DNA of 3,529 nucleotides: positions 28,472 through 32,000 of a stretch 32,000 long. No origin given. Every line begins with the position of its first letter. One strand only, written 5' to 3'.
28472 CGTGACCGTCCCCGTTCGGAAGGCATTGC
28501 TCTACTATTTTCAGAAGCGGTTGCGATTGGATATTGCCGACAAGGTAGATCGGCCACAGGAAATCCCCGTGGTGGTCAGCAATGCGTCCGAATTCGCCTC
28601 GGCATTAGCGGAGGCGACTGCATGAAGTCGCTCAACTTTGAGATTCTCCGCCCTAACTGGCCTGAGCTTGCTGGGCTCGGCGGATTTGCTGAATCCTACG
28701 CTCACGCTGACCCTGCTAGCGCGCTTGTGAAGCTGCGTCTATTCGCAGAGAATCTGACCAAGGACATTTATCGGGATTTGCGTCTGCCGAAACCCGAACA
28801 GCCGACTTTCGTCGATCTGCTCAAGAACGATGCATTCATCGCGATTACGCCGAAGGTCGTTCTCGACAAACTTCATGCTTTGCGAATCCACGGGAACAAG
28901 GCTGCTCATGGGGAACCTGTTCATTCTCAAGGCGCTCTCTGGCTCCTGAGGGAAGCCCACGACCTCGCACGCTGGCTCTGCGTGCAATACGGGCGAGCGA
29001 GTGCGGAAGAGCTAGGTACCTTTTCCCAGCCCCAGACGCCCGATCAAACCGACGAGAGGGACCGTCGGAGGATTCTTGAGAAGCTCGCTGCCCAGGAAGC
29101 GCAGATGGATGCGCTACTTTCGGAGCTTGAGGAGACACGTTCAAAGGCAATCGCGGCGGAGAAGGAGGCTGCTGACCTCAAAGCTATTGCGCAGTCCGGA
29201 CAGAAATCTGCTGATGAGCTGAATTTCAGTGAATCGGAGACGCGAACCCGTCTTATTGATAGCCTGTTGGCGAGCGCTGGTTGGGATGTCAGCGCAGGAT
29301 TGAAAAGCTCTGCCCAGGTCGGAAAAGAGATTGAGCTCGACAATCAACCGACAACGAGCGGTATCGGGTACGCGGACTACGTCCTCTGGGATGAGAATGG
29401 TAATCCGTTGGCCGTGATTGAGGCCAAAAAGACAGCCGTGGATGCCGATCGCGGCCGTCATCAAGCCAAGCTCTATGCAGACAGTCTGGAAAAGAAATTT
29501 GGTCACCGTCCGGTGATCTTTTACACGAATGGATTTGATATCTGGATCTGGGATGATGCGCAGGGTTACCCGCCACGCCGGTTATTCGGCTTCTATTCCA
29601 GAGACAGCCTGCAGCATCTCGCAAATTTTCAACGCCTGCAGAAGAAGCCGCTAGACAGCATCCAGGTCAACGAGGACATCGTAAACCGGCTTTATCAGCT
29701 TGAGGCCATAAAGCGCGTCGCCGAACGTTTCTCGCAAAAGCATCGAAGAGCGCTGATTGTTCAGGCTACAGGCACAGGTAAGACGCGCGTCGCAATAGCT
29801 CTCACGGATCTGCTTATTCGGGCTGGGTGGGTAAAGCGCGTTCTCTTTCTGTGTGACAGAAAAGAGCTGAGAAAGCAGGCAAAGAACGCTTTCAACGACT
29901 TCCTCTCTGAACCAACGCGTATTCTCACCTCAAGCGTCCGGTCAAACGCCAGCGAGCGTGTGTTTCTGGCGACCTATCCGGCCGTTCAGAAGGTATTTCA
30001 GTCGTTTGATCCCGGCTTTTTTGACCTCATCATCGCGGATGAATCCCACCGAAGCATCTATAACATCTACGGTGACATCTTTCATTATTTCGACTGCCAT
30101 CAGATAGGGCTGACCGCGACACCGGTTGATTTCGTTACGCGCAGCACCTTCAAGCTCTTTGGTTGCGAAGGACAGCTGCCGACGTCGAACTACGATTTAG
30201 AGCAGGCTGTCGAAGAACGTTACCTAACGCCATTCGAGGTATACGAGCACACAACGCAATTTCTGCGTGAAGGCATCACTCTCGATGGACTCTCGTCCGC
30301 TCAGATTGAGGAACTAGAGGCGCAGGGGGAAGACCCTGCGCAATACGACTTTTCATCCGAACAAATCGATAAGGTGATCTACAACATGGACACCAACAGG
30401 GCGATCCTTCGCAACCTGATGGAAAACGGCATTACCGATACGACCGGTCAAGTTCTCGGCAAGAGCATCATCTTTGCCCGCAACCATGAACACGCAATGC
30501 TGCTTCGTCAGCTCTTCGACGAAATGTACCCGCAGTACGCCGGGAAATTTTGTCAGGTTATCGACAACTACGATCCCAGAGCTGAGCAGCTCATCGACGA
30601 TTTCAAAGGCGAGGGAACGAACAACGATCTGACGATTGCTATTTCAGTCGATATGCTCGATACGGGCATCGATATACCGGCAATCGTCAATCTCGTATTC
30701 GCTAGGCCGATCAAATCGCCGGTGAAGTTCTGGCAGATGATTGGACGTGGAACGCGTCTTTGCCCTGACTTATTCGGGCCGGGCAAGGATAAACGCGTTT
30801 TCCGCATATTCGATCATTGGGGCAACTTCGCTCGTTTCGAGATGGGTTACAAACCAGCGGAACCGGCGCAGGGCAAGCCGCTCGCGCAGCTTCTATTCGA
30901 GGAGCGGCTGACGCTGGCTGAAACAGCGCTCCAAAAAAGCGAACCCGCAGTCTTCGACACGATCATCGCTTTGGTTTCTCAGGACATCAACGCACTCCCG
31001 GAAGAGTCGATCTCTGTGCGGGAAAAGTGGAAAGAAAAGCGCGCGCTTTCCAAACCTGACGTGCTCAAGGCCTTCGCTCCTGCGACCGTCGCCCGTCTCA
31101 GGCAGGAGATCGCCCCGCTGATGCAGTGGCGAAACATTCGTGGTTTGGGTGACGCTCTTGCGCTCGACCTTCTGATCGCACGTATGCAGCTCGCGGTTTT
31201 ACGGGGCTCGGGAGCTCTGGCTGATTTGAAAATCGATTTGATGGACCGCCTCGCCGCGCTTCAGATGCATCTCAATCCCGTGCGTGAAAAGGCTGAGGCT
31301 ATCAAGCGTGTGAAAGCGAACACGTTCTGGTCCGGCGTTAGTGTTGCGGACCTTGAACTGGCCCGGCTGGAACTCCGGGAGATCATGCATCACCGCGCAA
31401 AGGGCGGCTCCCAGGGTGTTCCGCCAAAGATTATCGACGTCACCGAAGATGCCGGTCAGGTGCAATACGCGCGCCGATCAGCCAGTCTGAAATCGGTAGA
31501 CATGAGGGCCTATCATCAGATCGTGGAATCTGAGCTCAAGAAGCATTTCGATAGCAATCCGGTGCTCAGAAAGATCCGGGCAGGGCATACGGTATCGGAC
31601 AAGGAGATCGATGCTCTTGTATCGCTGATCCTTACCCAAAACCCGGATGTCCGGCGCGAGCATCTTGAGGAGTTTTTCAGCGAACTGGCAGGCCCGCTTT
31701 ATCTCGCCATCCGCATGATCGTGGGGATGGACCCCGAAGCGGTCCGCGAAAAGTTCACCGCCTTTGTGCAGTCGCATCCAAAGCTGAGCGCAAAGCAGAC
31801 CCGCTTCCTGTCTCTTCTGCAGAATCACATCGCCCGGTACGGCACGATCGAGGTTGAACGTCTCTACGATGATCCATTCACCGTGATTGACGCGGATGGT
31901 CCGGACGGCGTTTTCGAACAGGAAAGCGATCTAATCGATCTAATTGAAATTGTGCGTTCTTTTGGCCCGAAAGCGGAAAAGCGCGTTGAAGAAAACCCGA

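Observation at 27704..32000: WYL (BrxR-like) regulator coupled to a giant DUF4145-nuclease-helicase gene: candidate defence cargo at the ICE edge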

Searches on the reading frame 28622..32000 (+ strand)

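Call 8: search_protein_families(library=pfam, proteins=[window:28622-32000:+], max_evalue=0.1)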
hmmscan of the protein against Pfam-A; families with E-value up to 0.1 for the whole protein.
window:28622-32000:+ (1126 aa): 8 families
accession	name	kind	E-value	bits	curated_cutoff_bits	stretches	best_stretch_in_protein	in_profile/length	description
PF04851.21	ResIII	-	1.5e-36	126.2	22.5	1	355-502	4-163/164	Type III restriction enzyme, res subunit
PF08463.15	EcoEI_R_C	-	5.8e-19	69.2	24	1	964-1110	3-157/163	EcoEI R protein C-terminal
PF18766.7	SWI2_SNF2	-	9.5e-18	65.1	26.7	1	358-545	1-194/221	SWI2/SNF2 ATPase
PF04313.20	HSDR_N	-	2.5e-10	41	25.1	1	250-314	127-194/198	Type I restriction enzyme R protein N terminus (HSDR_N)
PF13643.11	DUF4145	-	1.7e-06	28.4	23.1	1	23-110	3-85/88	Domain of unknown function (DUF4145)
PF00271.37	Helicase_C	-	2.6e-06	28.1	23.5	1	613-712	16-108/110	Helicase conserved C-terminal domain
PF00270.35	DEAD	-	2.9e-06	27.5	26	1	358-501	3-160/167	DEAD/DEAH box helicase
PF13588.12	HSDR_N_2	-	0.0034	17.9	25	1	242-311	33-95/110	Type I restriction enzyme R protein N terminus (HSDR_N)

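Call 9: search_protein_families(library=padloc, proteins=[window:28622-32000:+], max_evalue=0.01)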
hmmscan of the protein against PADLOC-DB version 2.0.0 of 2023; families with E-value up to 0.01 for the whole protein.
window:28622-32000:+ (1126 aa): 22 families
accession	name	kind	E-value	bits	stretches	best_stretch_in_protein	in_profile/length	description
PDLC03047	REase_I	-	1.3e-284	945.1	1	1-1114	5-1102/1107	Type I restriction enzyme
PDLC03049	REase_I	-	2.1e-46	156.3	1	200-731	7-537/807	Type I restriction enzyme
PDLC03042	REase_I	-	2.4e-42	142.4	3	353-733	443-845/1170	Type I restriction enzyme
PDLC04472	PDC-M16A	-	2.5e-41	139.9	1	1-211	1-209/930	-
PDLC03658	mREase_IV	-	3.9e-24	82.5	2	328-557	196-423/953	Type IV methyl-directed restriction enzyme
PDLC02707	PbeA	-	4.2e-21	73.2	1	340-715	238-619/672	PbeA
PDLC03659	mREase_IV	-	3.5e-17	59.6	1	364-713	228-553/945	Type IV methyl-directed restriction enzyme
PDLC02704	PbeA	-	7.5e-11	39.2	1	343-709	243-627/682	PbeA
PDLC03048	REase_I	-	2e-08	30.9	1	353-502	239-409/976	Type I restriction enzyme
PDLC03046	REase_I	-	1.7e-07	27.6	1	355-431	264-340/1025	Type I restriction enzyme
PDLC02706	PbeA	-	1.9e-07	28.1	1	434-546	360-479/722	PbeA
PDLC02703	PbeA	-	8.6e-07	25.9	1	373-716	260-602/626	PbeA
PDLC03597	REase_MTase_IIG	-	1.7e-06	23.8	1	340-423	153-236/1646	Type IIG restriction enzyme-methyltransferase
PDLC03045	REase_I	-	4.8e-06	22.8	1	354-428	257-338/995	Type I restriction enzyme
PDLC03040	REase_I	-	4.6e-05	19.4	0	494-710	442-664/1029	Type I restriction enzyme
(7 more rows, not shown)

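Call 10: search_protein_families(library=ncbifam, proteins=[window:28622-32000:+], max_evalue=0.01)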
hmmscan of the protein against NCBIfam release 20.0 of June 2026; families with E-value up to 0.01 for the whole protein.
window:28622-32000:+ (1126 aa): 10 families
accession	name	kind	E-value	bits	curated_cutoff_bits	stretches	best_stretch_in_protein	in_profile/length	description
NF008521.0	PRK11448.1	equivalog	2.7e-100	337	729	1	2-740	2-822/1123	type I restriction-modification system endonuclease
NF046051.1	restrict_EcoAI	equivalog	8.1e-78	262.6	550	1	203-739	2-535/768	EcoAI/FtnUII family type I restriction enzme subunit R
TIGR00348.1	hsdR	subfamily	2.5e-20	72.6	284.55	1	259-664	131-571/674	HsdR family type I site-specific deoxyribonuclease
NF053632.1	heli_RadD_YejH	equivalog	2.2e-19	69.2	720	1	356-716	4-345/573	DNA repair helicase RadD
NF010337.0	PRK13766.1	equivalog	3e-09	35.5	610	1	351-481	13-147/781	Hef nuclease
TIGR04095.1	dnd_restrict_1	equivalog_domain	5e-09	35.7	600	1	351-713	5-383/451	DNA phosphorothioation system restriction enzyme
NF004069.0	PRK05580.2-1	equivalog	0.0004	19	767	1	341-445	96-195/612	primosomal protein N'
TIGR02782.1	TrbB_P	equivalog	0.0038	16.6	304.55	1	372-425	134-187/303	P-type conjugative transfer ATPase TrbB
NF008176.1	PRK10923.1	equivalog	0.0085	14.7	620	0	869-898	293-322/469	nitrogen regulation protein NR(I)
NF033419.1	T6SS_TagK_dom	domain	0.0095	16.7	40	0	137-186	41-95/129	TagK domain-containing protein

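Call 12: search_dna_similar(query=window:28622-32000:+, collection=plasmids, mode=protein, max_rows=25)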
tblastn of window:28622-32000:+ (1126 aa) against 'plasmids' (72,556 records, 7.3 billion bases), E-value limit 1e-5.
Records with a match: 390; places in all: 401; records where one place covers at least 80% of the query: 34.
Best place of each record, by identity: 60-80% 2; <60% 388.
By first word of the organism name: Escherichia 81; Acinetobacter 34; Klebsiella 26; Pseudomonas 25; Enterococcus 16; Vibrio 11; Zymomonas 9; Bacillus 8; Salmonella 8; Pseudoalteromonas 6; and 110 more.
By predicted mobility (MOB-suite, as given by PLSDB): non-mobilizable 168; mobilizable 115; conjugative 107.
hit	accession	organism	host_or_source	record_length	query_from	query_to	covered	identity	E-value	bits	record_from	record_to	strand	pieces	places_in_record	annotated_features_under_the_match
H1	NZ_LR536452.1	Methylocella tundrae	-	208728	1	1118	99%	71.3%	0e+0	1640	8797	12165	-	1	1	DEAD/DEAH box helicase family protein | WYL domain-containing protein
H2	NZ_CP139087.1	Methylocella tundrae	Single cell,tundra wetland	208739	1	1118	99%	71.3%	0e+0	1640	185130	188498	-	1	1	DEAD/DEAH box helicase family protein | WYL domain-containing protein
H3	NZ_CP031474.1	Vibrio coralliilyticus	Oyster larvae,Bacterium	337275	3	1115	99%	50.8%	0e+0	1096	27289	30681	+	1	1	DEAD/DEAH box helicase family protein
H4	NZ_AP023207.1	Escherichia coli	Homo sapiens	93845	2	1115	99%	50.2%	0e+0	1076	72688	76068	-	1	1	DEAD/DEAH box helicase family protein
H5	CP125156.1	Klebsiella pneumoniae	-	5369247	2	1115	99%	50.1%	0e+0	1080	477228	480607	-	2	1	none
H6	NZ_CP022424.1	Vitreoscilla filiformis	cell culture,Mud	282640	1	1115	99%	49.8%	0e+0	1031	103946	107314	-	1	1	DEAD/DEAH box helicase family protein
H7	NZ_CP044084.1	Pseudomonas luteola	Homo sapiens,clinical isolate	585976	1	1114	99%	44.0%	0e+0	866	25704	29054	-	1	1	DEAD/DEAH box helicase family protein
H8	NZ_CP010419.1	Azotobacter chroococcum NCIMB 8003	cell culture,soil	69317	1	1098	98%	44.1%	0e+0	859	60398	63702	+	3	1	none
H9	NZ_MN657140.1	Cryobacterium sp.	-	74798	5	1087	96%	36.0%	3e-170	564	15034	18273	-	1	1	DEAD/DEAH box helicase family protein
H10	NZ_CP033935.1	Chryseobacterium balustinum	fish,pure isolate,blood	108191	5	1119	99%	34.7%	1e-167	556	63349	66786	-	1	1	DEAD/DEAH box helicase family protein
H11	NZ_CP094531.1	Chryseobacterium oryzae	Single cell,Andong Sikhe (Andong rice ...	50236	5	1119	99%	34.6%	8e-173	572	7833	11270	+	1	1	DEAD/DEAH box helicase family protein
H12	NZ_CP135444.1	Thioclava sp. FTW29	-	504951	5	1114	99%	34.7%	1e-173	574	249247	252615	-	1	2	DEAD/DEAH box helicase family protein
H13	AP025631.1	Annamia dubia NIES-4383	-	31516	5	1115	99%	34.6%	5e-171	566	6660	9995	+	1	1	restriction endonuclease subunit R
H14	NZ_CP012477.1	Arthrobacter sp. ERGS1:01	single,stream water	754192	5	1114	99%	34.5%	1e-156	525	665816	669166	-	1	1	DEAD/DEAH box helicase family protein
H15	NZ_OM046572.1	Acinetobacter nosocomialis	-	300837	5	1115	99%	34.4%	3e-176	582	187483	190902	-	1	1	DEAD/DEAH box helicase family protein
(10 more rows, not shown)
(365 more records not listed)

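Call 17: search_solved_structures(query=window:28622-32000:+, max_evalue=0.001, show_alignments=1)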
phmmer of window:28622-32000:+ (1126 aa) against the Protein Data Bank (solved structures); distinct sequences matched with E-value up to 0.001: 3.
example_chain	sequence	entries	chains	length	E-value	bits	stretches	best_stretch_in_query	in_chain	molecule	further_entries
3h1t_A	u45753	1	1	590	1.5e-36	128.8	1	198-735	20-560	Type I site-specific restriction-modification system, R (Restriction) subunit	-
7clg_A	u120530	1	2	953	1.4e-22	82.6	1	328-559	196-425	Putative helicase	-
6jde_B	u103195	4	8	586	2.3e-08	35.5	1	356-716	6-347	Putative DNA repair helicase RadD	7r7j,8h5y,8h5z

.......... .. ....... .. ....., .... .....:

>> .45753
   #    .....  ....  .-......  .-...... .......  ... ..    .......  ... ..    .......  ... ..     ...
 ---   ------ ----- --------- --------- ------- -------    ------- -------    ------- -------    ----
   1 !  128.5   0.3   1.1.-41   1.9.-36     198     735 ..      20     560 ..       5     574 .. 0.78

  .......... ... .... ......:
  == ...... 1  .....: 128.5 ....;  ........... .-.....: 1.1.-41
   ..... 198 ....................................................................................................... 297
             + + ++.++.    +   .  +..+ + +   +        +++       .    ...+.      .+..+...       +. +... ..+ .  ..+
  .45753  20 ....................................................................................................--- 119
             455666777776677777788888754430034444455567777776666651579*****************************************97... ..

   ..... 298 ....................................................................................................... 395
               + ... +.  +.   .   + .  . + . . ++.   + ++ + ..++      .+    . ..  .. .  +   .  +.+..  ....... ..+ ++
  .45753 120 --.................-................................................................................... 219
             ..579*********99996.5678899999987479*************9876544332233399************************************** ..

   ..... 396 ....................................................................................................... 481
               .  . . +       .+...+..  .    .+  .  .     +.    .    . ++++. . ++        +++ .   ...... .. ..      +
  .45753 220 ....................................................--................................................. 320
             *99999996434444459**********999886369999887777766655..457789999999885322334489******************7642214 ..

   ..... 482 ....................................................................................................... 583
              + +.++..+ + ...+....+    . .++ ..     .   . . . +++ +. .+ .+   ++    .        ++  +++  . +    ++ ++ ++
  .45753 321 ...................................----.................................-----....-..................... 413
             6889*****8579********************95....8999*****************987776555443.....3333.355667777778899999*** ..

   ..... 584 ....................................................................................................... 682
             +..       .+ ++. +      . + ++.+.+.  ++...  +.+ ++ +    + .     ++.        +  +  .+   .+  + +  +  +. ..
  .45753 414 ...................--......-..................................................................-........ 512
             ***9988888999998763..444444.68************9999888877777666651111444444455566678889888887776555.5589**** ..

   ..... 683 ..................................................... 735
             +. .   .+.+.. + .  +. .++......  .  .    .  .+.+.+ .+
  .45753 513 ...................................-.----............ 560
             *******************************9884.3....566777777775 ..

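Call 26: get_annotated_region(hit=H1, flank=9000)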
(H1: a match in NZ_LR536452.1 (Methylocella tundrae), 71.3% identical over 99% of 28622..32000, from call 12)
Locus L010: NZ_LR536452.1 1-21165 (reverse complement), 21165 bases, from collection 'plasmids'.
description: Methylocella tundrae isolate MTUNDRAET4 annotated genome plasmid 3
organism: Methylocella tundrae (NCBI taxid 227605)
taxonomy: Bacteria; Pseudomonadota; Alphaproteobacteria; Hyphomicrobiales; Beijerinckiaceae; Methylocella; Methylocella tundrae
host: -; source: -; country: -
typing (MOB-suite, as given by PLSDB): non-mobilizable
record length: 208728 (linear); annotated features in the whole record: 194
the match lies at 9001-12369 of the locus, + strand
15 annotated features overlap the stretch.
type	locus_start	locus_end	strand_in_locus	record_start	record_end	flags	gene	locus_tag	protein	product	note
CDS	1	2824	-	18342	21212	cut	-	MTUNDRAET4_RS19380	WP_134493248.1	ribonucleoside-diphosphate reductase subunit alpha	GO:0006260 - DNA replication [Evidence IEA]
CDS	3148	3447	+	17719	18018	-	-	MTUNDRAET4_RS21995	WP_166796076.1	hypothetical protein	-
CDS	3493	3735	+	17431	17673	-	-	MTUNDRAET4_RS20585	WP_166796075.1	hypothetical protein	-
CDS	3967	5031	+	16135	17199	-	-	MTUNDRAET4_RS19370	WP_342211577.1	DUF1403 family protein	-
CDS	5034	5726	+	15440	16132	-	-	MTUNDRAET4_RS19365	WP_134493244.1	SMC-Scp complex subunit ScpB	-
CDS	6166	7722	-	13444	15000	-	-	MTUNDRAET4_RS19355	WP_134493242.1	ISL3 family transposase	-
CDS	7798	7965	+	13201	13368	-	-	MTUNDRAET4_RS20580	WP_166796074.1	hypothetical protein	-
CDS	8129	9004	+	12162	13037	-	-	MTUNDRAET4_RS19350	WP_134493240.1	WYL domain-containing protein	-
CDS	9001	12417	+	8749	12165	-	-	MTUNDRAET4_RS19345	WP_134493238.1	DEAD/DEAH box helicase family protein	-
CDS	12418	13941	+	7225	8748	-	-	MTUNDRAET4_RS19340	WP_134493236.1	class I SAM-dependent DNA methyltransferase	-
CDS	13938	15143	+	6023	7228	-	-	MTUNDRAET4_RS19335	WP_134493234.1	restriction endonuclease subunit S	GO:0006304 - DNA modification [Evidence IEA]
CDS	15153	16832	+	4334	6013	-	-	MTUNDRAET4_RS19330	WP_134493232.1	AAA family ATPase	-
CDS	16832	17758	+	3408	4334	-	-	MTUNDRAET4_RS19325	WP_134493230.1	hypothetical protein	-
CDS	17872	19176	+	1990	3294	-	-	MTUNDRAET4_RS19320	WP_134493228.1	SIR2 family protein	-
CDS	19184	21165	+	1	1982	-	-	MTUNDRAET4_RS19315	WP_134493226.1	DUF87 domain-containing protein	-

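Call 27: get_annotated_region(hit=H4, flank=8000)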
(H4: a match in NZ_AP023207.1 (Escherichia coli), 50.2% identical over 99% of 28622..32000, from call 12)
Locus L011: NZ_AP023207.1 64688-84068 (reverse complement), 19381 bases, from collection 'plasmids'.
description: Escherichia coli strain TUM18781 plasmid pMTY18781-2, complete sequence
organism: Escherichia coli (NCBI taxid 562)
taxonomy: Bacteria; Pseudomonadota; Gammaproteobacteria; Enterobacterales; Enterobacteriaceae; Escherichia; Escherichia coli
host: -; source: Homo sapiens; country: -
typing (MOB-suite, as given by PLSDB): non-mobilizable
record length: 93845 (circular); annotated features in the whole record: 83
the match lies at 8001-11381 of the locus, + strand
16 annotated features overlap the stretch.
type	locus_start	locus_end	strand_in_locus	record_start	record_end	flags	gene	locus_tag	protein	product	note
CDS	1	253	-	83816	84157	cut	-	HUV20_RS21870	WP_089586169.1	TA system toxin CbtA family protein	-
CDS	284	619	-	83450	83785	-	-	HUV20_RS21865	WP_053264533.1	type IV toxin-antitoxin system YeeU family antitoxin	GO:0051495 - positive regulation of cytoskeleton organization [Evidence IEA]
CDS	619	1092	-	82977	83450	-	radC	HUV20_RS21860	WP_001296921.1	DNA repair protein RadC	GO:0006281 - DNA repair [Evidence IEA]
CDS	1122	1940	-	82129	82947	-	-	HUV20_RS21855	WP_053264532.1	DUF932 domain-containing protein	-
CDS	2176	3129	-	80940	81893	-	-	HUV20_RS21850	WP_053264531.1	hypothetical protein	-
CDS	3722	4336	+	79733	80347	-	-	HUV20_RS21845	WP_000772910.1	inovirus Gp2 family protein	-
CDS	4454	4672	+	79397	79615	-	-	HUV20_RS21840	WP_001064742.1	AlpA family phage regulatory protein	-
CDS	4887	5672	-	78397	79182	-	-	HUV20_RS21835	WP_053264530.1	hypothetical protein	-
CDS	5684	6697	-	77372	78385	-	-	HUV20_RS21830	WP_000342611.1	GTPase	-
CDS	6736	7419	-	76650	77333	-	-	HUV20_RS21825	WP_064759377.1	WYL domain-containing protein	-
CDS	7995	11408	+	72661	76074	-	-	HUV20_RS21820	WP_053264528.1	DEAD/DEAH box helicase family protein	-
CDS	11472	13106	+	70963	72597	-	-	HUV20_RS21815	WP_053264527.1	class I SAM-dependent DNA methyltransferase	-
CDS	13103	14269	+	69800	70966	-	-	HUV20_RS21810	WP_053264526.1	restriction endonuclease subunit S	GO:0006304 - DNA modification [Evidence IEA]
CDS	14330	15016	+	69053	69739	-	-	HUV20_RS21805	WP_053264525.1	hypothetical protein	-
CDS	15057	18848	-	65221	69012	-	-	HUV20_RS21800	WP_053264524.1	anti-phage defense-associated sirtuin Dsr1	-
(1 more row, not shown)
